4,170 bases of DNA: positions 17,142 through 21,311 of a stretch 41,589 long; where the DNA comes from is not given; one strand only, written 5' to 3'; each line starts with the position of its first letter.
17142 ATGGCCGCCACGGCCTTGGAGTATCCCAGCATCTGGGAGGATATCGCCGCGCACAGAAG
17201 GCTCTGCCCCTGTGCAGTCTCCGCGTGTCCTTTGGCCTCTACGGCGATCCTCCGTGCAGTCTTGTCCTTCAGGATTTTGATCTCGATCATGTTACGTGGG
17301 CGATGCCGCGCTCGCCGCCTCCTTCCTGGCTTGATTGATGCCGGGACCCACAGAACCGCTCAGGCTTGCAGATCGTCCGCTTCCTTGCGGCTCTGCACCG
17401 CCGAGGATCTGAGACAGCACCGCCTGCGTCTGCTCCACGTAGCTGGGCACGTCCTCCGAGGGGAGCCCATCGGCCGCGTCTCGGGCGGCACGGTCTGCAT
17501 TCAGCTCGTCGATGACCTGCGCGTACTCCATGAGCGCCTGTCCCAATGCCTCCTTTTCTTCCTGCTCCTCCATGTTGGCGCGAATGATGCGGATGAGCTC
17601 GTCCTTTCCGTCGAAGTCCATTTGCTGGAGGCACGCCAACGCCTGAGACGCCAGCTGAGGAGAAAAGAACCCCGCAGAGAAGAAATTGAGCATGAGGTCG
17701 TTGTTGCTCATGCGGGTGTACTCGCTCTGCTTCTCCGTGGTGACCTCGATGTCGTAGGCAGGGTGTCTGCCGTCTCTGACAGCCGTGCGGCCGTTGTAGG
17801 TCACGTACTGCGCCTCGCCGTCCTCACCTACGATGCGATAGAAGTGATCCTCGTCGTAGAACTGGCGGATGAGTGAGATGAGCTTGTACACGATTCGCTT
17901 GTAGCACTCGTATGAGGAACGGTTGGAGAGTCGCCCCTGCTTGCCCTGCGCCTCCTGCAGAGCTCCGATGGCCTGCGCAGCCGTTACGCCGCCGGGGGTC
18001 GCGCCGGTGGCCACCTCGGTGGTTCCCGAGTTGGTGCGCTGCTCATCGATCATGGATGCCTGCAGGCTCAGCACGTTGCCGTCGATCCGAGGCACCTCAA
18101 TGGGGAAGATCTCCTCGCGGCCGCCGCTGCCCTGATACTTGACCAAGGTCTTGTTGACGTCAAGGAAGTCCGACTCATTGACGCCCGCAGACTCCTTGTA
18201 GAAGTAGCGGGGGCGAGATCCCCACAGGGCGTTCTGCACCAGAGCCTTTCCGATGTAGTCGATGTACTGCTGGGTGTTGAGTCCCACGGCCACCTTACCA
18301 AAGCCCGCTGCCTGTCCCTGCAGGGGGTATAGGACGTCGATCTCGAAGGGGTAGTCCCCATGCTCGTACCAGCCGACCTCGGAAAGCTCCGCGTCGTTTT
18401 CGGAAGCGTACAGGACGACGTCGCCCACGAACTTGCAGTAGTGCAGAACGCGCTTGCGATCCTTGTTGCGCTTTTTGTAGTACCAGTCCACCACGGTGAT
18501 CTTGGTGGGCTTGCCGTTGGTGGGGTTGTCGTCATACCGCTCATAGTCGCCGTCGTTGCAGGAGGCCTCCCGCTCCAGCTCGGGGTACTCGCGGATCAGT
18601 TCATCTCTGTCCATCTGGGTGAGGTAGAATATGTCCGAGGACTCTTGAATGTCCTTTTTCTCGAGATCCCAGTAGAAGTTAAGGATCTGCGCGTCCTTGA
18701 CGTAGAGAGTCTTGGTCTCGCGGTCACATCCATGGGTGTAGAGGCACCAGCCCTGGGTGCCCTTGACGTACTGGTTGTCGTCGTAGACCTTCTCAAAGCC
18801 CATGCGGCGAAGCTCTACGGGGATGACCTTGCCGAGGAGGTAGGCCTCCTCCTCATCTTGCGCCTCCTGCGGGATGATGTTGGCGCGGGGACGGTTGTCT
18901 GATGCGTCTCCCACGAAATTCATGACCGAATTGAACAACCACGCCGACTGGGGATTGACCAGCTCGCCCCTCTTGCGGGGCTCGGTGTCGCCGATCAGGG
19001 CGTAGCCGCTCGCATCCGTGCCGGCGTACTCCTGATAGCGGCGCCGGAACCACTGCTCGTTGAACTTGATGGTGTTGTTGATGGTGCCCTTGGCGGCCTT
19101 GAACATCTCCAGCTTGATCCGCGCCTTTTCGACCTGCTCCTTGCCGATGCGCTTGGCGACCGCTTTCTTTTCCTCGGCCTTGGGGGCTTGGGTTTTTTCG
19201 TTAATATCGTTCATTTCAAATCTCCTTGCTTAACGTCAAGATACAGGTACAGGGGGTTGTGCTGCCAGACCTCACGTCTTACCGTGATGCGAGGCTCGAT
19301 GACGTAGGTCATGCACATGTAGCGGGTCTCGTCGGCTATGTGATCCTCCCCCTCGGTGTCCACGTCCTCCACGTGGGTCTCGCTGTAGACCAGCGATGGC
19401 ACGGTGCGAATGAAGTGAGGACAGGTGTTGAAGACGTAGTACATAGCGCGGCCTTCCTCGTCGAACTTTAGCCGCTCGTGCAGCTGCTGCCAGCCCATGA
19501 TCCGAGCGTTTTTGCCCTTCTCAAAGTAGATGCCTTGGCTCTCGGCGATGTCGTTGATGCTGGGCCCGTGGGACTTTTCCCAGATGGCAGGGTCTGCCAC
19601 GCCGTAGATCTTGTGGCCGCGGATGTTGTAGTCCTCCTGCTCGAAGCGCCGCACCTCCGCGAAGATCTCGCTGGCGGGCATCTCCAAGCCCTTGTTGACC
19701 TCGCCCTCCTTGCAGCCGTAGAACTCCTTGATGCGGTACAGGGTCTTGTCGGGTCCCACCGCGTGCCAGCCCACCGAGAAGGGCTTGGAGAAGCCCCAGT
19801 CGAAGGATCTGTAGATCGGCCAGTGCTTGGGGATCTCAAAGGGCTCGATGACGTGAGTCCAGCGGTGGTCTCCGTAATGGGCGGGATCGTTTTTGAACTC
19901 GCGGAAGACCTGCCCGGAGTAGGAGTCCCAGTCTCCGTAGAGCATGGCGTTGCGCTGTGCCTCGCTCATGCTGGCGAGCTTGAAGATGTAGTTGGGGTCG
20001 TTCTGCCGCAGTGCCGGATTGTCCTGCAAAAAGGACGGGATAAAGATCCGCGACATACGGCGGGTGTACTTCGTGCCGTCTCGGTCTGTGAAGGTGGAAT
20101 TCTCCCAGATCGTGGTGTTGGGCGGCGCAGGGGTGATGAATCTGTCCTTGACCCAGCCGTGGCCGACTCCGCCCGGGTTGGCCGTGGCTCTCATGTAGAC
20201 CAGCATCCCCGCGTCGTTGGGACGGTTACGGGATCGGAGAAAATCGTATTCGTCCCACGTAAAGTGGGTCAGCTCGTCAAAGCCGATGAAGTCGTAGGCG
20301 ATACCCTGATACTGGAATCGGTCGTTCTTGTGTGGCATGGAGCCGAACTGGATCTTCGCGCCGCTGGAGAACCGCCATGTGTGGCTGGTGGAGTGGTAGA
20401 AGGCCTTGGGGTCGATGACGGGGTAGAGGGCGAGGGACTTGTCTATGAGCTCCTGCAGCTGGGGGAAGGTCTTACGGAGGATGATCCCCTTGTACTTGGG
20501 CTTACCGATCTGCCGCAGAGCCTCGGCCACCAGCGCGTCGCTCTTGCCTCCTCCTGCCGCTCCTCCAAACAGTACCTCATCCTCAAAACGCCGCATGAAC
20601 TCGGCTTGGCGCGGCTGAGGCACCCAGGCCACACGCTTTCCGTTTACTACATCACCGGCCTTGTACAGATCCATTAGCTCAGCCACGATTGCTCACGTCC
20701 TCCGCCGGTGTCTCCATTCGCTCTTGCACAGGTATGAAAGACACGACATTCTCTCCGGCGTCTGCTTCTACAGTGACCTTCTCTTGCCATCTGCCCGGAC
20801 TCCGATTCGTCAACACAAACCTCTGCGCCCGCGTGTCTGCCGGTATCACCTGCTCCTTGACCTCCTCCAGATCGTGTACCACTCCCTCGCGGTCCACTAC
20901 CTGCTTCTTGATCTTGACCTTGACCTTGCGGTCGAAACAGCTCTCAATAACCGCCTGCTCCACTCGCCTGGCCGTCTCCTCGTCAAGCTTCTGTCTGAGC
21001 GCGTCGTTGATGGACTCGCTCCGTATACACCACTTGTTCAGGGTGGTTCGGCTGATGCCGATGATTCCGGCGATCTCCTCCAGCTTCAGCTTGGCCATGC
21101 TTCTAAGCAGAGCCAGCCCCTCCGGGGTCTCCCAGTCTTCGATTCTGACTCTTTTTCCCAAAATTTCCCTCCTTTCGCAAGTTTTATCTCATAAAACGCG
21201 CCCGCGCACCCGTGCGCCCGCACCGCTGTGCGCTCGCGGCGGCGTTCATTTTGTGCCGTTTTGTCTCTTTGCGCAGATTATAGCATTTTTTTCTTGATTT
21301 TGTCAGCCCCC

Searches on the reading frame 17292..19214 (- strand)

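Call 60: search_protein_families(library=pfam, proteins=[window:17292-19214:-], max_evalue=0.001)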
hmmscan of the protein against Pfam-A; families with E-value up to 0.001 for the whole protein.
window:17292-19214:- (640 aa): 2 families
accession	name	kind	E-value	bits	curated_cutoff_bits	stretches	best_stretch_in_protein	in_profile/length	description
PF16510.12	P22_portal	-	2.7e-29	102.6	26.1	2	385-568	378-572/594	Phage P22-like portal protein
PF23899.1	SU10_portal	-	1.3e-11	44.1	30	1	193-464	214-489/593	Phage SU10 portal protein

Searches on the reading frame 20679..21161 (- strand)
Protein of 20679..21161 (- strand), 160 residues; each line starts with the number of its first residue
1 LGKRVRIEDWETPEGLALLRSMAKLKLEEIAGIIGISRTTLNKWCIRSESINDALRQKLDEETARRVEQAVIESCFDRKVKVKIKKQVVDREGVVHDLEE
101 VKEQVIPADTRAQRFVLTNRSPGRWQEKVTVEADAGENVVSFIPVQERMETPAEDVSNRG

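Call 7: search_protein_families(library=pfam, proteins=[window:20679-21161:-], max_evalue=0.01)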
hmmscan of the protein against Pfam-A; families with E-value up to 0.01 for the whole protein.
window:20679-21161:- (160 aa): 3 families
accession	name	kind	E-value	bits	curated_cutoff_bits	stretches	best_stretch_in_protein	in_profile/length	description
PF12844.13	HTH_19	-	0.00033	20.9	30.2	1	16-44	4-32/64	Helix-turn-helix domain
PF13022.12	HTH_Tnp_1_2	-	0.0013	19.2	27.9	1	24-109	26-113/122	Helix-turn-helix of insertion element transposase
PF13384.12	HTH_23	-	0.0089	16.3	24.6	0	17-44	10-37/50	Homeodomain-like domain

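Call 8: search_protein_families(library=phrogs, proteins=[window:20679-21161:-], max_evalue=0.001)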
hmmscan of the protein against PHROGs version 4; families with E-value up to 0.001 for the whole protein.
window:20679-21161:- (160 aa): 2 families
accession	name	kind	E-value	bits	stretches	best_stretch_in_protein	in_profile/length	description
phrog_309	-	head and packaging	4.6e-21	77.1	1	1-147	132-272/319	terminase small subunit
phrog_23444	-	head and packaging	2.1e-09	38.5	1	31-145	4-117/126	terminase small subunit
